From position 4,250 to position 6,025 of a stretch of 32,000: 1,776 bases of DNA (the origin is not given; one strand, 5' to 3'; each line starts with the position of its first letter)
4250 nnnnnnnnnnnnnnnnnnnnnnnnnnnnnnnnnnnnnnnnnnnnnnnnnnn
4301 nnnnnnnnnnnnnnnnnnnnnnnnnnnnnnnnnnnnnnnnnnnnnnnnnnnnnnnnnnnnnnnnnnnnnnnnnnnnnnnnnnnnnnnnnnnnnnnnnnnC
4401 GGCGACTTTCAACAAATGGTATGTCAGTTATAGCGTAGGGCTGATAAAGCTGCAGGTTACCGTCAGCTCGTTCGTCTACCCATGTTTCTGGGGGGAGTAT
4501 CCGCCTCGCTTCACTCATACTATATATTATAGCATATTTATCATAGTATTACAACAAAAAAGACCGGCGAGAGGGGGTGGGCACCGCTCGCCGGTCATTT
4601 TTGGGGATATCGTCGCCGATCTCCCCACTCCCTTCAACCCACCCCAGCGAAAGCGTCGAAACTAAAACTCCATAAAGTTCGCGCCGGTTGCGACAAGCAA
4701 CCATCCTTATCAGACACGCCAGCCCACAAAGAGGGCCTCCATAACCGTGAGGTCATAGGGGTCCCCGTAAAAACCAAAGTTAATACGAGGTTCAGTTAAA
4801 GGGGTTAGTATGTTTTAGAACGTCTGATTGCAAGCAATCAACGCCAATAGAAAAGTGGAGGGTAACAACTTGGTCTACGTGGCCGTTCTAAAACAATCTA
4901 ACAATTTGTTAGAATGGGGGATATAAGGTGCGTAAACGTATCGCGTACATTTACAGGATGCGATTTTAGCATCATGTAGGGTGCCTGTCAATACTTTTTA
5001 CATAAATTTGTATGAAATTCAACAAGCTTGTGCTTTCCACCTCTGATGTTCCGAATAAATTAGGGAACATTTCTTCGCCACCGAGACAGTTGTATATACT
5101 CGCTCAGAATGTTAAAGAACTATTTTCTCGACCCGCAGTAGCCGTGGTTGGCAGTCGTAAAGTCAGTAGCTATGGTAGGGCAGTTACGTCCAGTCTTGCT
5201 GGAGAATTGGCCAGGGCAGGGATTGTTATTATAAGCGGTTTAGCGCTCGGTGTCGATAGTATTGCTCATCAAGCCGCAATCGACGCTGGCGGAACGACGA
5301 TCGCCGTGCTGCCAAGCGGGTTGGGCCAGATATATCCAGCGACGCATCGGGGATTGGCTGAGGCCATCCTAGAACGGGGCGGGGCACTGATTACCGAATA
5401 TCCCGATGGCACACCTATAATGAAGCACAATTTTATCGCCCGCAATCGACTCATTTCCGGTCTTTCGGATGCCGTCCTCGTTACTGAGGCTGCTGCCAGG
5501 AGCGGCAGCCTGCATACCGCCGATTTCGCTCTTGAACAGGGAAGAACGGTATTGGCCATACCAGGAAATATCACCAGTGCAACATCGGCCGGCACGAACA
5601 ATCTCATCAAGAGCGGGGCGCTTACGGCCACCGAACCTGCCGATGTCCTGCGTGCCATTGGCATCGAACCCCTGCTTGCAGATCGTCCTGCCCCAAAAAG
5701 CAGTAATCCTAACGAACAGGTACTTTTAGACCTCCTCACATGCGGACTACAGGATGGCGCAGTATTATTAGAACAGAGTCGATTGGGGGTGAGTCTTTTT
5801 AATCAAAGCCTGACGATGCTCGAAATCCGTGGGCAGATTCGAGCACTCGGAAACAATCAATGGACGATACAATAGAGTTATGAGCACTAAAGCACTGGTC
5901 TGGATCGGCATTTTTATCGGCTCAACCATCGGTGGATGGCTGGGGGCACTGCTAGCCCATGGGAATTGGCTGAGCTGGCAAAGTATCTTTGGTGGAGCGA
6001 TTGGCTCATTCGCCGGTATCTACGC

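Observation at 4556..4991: Orphan promoter-to-terminator unit encoding a ~400-nt highly structured RNA of no family I can recognise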

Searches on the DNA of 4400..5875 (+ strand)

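Call 5: search_rna_families(source=window, start=4400, end=5150, threshold=evalue, max_evalue=10, show_alignments=4)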
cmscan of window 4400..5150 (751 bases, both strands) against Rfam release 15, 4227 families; matches with E-value up to 10: 5.
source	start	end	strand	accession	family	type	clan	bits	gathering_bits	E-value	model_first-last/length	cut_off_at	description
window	4803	4907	-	RF00950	mir-927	Gene; miRNA;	-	21.5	60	0.39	1-86/86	no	mir-927 microRNA precursor family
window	4526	4606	+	RF02067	STnc310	Gene; sRNA;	-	18.7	40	0.87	1-61/61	no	Salmonella enterica sRNA STnc310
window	4550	4605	-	RF03360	mir-3156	Gene; miRNA;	-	17.1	76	2.4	1-77/77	no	mir-3156 microRNA precursor family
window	4552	4612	-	RF02051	STnc450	Gene; sRNA;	-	16.1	37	1.3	1-57/57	no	Enterobacterial sRNA STnc450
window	4986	5019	+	RF03027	RT-6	Gene; sRNA;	-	13.3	46.7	5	36-70/75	no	RT-6 RNA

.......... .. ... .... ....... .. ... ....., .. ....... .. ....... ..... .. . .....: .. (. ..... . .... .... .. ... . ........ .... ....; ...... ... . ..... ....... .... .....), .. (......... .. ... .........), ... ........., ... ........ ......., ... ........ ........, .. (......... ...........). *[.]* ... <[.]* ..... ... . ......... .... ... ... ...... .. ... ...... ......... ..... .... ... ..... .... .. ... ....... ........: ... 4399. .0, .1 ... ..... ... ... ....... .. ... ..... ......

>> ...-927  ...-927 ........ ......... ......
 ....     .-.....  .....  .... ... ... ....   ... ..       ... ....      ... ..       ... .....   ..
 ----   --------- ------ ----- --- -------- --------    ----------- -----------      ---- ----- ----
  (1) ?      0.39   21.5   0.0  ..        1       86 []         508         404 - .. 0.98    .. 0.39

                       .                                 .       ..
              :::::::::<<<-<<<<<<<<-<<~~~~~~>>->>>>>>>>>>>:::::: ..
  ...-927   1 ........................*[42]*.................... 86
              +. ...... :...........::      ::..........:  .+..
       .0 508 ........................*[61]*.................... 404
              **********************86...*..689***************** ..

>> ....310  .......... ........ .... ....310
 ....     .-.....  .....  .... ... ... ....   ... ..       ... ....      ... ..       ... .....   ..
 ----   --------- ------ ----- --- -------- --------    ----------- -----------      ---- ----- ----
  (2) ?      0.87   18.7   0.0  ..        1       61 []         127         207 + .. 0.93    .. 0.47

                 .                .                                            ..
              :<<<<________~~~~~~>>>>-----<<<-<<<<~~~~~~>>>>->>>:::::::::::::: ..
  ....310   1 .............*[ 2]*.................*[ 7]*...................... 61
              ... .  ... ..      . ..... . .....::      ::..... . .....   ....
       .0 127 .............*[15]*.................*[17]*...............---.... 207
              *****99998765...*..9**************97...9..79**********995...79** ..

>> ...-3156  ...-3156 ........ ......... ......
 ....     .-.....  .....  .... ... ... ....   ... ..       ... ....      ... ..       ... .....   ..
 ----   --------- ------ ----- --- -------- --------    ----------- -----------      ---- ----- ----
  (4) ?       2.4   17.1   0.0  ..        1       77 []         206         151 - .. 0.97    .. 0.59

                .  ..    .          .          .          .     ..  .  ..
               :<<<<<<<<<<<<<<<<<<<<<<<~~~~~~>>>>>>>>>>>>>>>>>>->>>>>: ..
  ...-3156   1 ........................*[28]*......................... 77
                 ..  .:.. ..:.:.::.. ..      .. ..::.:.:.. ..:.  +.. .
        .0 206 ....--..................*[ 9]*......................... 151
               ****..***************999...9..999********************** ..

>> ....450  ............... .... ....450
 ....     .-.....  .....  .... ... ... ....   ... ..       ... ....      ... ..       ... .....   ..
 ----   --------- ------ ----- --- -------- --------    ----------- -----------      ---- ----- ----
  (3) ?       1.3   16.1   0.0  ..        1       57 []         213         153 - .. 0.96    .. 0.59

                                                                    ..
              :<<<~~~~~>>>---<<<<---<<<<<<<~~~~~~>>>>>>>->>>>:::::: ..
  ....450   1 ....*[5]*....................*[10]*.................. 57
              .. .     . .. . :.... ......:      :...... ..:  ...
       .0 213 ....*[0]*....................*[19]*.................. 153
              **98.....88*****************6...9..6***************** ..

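Call 25: search_rna_families(sources=[L063, L066, L067, L070, L073, L052, L057, L060, L051, L061, L064, L069, L072, L036, L059, L041, L038], threshold=gathering)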
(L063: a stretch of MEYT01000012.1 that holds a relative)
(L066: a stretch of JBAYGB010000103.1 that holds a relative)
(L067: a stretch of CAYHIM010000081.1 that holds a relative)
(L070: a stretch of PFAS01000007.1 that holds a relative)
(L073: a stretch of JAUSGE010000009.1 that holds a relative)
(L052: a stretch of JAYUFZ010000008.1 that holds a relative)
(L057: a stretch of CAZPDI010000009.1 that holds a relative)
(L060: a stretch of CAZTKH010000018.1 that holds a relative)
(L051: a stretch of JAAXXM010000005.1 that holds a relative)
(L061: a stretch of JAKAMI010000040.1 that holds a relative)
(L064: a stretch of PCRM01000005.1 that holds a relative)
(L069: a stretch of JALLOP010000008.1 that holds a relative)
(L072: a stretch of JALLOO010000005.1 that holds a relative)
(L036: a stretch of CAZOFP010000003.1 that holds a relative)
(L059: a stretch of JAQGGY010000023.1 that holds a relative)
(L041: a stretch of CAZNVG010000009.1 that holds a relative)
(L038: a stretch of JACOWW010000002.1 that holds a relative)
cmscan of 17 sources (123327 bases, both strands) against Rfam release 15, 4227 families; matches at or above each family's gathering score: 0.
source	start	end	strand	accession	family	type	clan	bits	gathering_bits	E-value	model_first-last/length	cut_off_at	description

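Call 59: search_rna_families(sources=[L086, L088, L089, L104, L110, L112, L116, L120, L134, L155, L157, L173, L180, L178, L184, L149, L124, L132, L195, L050], threshold=evalue, max_evalue=5)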
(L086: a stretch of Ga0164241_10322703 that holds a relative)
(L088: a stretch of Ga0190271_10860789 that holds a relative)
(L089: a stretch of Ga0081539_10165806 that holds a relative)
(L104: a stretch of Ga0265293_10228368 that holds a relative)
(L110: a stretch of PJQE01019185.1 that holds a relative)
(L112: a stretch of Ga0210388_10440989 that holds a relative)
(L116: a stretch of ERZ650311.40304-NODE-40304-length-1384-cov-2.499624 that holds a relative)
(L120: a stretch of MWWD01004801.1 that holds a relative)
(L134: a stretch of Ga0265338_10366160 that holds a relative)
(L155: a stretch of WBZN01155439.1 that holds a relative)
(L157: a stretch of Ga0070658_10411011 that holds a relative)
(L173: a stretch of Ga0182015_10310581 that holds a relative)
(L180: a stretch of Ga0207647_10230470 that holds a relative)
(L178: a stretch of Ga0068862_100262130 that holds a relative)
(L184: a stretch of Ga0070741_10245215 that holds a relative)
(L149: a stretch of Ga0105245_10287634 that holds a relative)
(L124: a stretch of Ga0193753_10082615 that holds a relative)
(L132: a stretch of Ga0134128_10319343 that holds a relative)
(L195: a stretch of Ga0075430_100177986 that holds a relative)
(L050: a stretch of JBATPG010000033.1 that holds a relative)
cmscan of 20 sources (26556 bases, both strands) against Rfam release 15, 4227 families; matches with E-value up to 5: 2.
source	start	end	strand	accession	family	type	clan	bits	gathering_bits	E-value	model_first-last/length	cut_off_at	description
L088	685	787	+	RF03722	MIR4378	Gene; miRNA;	-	31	90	0.043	1-91/91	no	MIR4378 microRNA precursor family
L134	373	477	-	RF00506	Thr_leader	Cis-reg; leader;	-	26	55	0.5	1-118/118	no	Threonine operon leader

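Call 87: build_rna_model(alignment_id=A2, structure=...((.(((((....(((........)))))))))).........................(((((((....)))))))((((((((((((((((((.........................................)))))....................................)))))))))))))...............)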
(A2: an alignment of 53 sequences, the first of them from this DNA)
Model R1 built from alignment A2 (53 sequences, 207 columns); structure: as given.
model positions 170; base pairs 35; branch points 2; effective number of sequences 1.96; information 0.59 bits per position. Calibrated on 0.2 Mb of random sequence (short: E-values are rough).
structure used (alignment columns):
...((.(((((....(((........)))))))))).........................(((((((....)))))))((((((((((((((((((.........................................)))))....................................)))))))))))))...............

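Call 88: search_with_rna_model(model_id=R1, sources=[window, L036, L041, L046, L049, L051, L052, L054, L057, L059, L060, L061, L063, L064, L065, L066, L067, L068, L069, L070, L071, L072, L073, L074, L075, L076, L077, L078, L079, L080, L273, L284, L285, L248], max_evalue=1, show_alignments=3)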
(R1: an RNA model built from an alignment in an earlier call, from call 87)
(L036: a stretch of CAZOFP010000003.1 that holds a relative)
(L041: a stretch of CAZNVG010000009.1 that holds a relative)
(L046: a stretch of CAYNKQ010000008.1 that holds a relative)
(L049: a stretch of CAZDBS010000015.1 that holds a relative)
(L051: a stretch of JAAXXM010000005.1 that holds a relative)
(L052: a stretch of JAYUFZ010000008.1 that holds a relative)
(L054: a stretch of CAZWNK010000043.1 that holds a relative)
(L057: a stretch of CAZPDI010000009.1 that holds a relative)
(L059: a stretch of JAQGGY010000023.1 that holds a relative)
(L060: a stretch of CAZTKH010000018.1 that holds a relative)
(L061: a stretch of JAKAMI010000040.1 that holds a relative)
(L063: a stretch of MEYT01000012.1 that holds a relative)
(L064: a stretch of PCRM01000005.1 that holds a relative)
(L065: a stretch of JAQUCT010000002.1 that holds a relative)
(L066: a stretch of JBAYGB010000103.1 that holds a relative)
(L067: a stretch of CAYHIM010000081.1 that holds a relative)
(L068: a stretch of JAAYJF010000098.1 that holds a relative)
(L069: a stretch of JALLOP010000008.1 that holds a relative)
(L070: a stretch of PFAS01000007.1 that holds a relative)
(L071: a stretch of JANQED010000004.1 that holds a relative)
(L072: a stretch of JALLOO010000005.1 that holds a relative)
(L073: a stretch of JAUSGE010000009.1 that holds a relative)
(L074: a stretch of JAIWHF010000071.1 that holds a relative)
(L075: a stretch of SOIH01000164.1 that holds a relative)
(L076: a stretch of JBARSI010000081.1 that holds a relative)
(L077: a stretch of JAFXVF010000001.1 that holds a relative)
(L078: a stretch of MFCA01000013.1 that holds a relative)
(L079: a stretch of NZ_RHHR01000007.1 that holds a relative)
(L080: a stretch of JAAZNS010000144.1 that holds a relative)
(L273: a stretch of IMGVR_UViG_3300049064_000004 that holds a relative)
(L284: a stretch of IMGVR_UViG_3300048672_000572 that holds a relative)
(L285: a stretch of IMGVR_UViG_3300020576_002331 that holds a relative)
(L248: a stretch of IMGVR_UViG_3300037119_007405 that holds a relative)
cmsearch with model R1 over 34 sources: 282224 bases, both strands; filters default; matches with E-value up to 1: 13.
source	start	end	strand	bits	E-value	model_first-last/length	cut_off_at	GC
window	4795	4958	-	159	1.1e-36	1-170/170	no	0.4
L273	7976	8173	+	134.8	9.3e-31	1-170/170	no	0.43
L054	2039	2219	+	96.8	1.8e-21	1-170/170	no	0.42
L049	4979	5159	-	91.6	3.4e-20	1-170/170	no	0.45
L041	3764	3946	-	89.1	1.3e-19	1-170/170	no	0.45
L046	1338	1522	-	76.2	1.9e-16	1-170/170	no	0.39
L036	3766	3948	-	73.3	1e-15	1-170/170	no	0.38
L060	3780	3943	-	64.5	1.4e-13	1-170/170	no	0.33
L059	3802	3947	-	64.4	1.5e-13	1-170/170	no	0.4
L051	3741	3947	-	60.3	1.5e-12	1-170/170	no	0.41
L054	2278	2397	-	29.4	5.4e-05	1-170/170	no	0.49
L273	8051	8243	-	23.1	0.0019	1-170/170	no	0.48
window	4894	4913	+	15.6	0.13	44-63/170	no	0.25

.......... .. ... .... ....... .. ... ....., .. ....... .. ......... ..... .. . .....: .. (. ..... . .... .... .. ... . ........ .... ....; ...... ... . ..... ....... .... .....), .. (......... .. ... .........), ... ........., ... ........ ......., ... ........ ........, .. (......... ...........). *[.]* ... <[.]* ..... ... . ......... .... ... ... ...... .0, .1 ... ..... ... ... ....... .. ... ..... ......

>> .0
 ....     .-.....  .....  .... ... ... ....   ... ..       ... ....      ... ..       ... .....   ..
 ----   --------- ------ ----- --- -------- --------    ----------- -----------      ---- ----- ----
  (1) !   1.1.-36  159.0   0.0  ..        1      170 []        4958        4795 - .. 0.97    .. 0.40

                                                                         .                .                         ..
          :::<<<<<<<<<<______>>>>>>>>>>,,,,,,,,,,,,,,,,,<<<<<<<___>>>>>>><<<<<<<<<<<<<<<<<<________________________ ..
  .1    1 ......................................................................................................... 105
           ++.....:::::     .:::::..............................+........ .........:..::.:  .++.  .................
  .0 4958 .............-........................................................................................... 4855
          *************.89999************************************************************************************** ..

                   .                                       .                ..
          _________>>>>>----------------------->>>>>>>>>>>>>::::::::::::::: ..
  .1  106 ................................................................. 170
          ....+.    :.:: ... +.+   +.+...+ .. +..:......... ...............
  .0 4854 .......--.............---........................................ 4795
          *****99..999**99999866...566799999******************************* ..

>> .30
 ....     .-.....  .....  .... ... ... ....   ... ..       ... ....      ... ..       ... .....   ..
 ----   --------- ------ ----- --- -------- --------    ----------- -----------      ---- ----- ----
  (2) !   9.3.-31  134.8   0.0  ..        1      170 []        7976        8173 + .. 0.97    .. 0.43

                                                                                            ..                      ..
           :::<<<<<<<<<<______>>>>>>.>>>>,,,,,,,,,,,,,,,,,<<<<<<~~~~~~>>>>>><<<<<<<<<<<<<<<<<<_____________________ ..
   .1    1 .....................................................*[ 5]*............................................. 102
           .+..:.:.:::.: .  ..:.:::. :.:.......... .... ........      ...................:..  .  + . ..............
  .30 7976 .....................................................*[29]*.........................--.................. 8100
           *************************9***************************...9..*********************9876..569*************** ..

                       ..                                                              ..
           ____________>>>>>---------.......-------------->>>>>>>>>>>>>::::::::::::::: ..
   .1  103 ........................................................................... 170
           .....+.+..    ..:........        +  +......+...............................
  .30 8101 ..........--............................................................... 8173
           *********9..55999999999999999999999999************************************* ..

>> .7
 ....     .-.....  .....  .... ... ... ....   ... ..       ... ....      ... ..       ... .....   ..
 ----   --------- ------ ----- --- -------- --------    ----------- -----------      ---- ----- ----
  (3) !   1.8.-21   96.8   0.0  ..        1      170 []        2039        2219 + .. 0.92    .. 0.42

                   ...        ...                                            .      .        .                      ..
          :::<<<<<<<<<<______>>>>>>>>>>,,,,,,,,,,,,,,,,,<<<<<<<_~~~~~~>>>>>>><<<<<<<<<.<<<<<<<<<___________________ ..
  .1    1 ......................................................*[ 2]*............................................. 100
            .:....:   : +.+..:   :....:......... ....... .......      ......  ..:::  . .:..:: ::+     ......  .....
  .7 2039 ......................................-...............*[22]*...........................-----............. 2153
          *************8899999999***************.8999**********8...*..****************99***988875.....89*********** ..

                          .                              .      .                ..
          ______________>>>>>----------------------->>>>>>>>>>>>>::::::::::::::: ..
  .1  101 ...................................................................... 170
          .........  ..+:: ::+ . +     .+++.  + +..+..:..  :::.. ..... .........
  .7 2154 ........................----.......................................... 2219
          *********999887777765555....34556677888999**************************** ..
